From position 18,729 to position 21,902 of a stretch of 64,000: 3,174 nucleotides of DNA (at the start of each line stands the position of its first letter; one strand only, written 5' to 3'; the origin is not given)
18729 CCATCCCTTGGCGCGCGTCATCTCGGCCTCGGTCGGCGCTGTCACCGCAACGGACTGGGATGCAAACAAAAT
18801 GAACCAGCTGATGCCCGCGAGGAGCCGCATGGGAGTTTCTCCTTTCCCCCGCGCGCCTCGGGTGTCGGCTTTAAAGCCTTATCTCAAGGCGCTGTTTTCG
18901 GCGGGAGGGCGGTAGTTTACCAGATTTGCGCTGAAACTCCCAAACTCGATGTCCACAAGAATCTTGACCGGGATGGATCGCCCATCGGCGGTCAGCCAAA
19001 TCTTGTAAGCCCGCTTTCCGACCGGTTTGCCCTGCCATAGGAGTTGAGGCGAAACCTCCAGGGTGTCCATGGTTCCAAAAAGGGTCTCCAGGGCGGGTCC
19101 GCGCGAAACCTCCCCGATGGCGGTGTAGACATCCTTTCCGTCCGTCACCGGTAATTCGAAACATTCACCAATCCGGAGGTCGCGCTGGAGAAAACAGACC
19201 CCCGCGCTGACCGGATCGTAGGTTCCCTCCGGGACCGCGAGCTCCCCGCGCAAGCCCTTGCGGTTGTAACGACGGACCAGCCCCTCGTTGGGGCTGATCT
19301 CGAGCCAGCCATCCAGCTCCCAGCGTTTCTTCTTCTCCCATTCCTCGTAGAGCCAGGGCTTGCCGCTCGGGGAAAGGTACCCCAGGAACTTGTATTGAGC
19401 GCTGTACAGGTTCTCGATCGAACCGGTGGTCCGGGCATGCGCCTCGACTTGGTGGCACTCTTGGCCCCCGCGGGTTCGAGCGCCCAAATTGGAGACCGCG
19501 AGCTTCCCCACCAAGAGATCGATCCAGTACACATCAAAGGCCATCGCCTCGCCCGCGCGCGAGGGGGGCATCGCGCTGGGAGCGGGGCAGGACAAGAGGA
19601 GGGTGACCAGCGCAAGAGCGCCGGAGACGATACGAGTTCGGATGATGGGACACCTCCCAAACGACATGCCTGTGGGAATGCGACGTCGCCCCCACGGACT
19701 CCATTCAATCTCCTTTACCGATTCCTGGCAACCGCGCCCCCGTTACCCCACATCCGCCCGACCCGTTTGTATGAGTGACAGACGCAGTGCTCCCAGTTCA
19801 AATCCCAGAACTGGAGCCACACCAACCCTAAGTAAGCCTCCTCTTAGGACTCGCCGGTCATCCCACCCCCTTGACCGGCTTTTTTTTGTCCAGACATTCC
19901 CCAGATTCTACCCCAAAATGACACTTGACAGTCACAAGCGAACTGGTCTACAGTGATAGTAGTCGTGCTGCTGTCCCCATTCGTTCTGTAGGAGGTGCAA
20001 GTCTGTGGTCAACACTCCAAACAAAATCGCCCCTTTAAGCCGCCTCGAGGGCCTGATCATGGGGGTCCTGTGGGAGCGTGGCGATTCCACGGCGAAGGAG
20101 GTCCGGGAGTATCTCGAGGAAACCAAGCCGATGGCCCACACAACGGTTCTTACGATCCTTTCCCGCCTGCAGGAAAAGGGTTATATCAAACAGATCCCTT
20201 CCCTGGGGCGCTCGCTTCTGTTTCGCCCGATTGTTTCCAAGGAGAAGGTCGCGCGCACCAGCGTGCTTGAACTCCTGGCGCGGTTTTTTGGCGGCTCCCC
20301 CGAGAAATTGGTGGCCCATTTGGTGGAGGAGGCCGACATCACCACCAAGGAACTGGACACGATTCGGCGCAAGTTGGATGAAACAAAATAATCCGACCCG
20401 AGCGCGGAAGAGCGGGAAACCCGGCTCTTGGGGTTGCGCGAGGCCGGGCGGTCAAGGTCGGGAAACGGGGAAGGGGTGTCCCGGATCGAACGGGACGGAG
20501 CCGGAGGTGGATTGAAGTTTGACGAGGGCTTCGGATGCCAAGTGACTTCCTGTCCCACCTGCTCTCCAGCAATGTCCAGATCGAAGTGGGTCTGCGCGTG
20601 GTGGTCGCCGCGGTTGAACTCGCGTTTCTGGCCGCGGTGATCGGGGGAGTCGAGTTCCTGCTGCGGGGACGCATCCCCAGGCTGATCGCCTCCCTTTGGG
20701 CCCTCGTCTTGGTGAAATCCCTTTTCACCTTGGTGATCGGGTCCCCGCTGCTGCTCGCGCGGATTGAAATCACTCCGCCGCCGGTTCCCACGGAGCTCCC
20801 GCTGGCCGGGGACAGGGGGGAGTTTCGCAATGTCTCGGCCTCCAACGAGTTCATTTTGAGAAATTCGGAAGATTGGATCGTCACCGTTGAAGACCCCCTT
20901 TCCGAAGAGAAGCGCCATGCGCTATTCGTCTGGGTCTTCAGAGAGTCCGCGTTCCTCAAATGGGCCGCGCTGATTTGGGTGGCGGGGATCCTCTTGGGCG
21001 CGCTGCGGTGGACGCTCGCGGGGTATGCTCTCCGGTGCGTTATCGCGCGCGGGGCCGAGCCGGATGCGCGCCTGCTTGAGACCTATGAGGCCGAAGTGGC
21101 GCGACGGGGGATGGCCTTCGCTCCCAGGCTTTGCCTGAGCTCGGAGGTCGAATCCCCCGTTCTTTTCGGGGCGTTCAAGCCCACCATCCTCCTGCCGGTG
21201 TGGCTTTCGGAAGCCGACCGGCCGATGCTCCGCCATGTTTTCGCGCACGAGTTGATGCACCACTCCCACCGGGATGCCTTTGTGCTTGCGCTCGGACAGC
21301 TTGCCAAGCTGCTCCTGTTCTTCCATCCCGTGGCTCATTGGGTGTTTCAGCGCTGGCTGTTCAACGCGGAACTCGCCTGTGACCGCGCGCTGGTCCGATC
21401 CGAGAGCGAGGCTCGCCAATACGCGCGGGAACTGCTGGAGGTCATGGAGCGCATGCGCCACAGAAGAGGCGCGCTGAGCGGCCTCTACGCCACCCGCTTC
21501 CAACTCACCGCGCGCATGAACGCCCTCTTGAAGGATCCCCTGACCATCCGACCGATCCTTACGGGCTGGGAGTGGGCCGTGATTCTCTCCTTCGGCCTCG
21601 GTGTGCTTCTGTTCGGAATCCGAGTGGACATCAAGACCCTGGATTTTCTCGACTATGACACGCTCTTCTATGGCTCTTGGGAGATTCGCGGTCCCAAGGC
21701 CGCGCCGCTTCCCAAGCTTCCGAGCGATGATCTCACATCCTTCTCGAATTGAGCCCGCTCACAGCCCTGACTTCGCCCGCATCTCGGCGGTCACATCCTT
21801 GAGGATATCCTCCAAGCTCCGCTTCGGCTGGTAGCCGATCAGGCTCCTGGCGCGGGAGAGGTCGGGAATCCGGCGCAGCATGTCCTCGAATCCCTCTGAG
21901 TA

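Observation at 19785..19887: Candidate novel sRNA: three hairpins, each with a C-rich seed loop, including a perfect anti-Shine-Dalgarno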

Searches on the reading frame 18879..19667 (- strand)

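Call 46: search_protein_families(library=pfam, max_evalue=0.01, proteins=[window:18879-19667:-])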
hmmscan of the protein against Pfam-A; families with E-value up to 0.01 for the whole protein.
window:18879-19667:- (262 aa): 1 family
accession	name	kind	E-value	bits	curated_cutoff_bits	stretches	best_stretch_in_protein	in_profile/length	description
PF11306.15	DUF3108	-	2.1e-17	64.1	26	1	44-249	2-208/209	Protein of unknown function (DUF3108)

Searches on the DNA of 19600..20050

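Call 8: search_rna_families(source=window, start=19600, end=20050, threshold=evalue, max_evalue=10, show_alignments=3)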
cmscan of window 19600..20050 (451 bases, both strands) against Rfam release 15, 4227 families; matches with E-value up to 10: 4.
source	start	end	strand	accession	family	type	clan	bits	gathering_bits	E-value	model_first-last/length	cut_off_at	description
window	19791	19887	+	RF02837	anti-hemB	Gene; sRNA;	-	22.6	49.5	0.0045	1-81/81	no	Burkholderia RNA 7 (anti-hemB)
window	19824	19886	+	RF02784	SorX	Gene; sRNA;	-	20.1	46.6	0.019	1-73/73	no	Singlet oxygen resistance RNA X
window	19835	19886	+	RF02278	Betaproteobacteria_toxic_sRNA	Gene; sRNA;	-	17.2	50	0.58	1-64/64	no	Betaproteobacteria toxic small RNA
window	19783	19886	+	RF02344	ar14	Gene; sRNA;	-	14.9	58.8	1.7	1-123/123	no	Alphaproteobacterial ar14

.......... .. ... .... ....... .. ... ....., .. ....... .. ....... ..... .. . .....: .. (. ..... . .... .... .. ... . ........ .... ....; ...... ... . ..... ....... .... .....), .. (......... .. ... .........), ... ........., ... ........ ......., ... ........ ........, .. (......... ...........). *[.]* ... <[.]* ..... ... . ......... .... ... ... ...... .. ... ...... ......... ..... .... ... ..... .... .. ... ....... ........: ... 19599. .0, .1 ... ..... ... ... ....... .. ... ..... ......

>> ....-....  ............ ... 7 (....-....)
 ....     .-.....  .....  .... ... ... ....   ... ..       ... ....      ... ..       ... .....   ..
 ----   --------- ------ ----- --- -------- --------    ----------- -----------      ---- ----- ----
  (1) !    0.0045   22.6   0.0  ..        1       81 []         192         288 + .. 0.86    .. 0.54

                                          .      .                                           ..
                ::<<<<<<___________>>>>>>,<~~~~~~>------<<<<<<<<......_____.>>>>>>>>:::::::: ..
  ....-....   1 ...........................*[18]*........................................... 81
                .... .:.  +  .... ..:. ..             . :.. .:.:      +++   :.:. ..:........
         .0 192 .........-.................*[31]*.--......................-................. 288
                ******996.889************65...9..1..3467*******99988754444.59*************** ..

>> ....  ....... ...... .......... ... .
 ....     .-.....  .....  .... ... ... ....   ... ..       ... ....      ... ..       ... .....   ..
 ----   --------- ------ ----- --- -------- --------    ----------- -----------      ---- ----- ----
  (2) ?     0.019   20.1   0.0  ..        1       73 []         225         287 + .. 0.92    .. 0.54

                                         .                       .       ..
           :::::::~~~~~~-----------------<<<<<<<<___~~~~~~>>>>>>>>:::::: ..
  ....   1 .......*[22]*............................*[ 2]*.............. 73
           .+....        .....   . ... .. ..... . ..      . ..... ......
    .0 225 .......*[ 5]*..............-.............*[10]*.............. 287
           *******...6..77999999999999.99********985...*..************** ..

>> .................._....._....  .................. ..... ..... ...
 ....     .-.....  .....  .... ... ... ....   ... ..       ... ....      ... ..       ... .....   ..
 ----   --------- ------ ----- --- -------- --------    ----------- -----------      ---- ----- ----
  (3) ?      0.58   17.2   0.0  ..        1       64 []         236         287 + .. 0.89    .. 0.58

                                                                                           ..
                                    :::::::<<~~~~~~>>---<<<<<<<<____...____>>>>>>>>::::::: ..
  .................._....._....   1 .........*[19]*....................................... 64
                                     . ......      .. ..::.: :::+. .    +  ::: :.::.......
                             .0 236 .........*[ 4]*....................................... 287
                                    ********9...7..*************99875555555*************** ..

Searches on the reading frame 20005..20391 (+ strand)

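Call 46: search_protein_families(library=pfam, max_evalue=0.01, proteins=[window:20005-20391:+])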
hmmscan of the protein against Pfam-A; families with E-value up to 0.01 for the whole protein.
window:20005-20391:+ (128 aa): 2 families
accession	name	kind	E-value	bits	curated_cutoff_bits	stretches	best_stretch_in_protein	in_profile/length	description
PF03965.22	Penicillinase_R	-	5.8e-28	98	22.6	1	11-126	1-115/115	Penicillinase repressor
PF13412.12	HTH_24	-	0.0099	15.9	21.9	0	46-62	32-48/48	Winged helix-turn-helix DNA-binding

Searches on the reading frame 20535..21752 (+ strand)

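Call 46: search_protein_families(library=pfam, max_evalue=0.01, proteins=[window:20535-21752:+])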
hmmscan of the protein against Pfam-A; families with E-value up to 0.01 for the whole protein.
window:20535-21752:+ (405 aa): 1 family
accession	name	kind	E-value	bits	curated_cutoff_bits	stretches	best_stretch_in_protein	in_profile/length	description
PF05569.17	Peptidase_M56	-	9.1e-30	104.3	31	1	23-329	4-294/296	BlaR1 peptidase M56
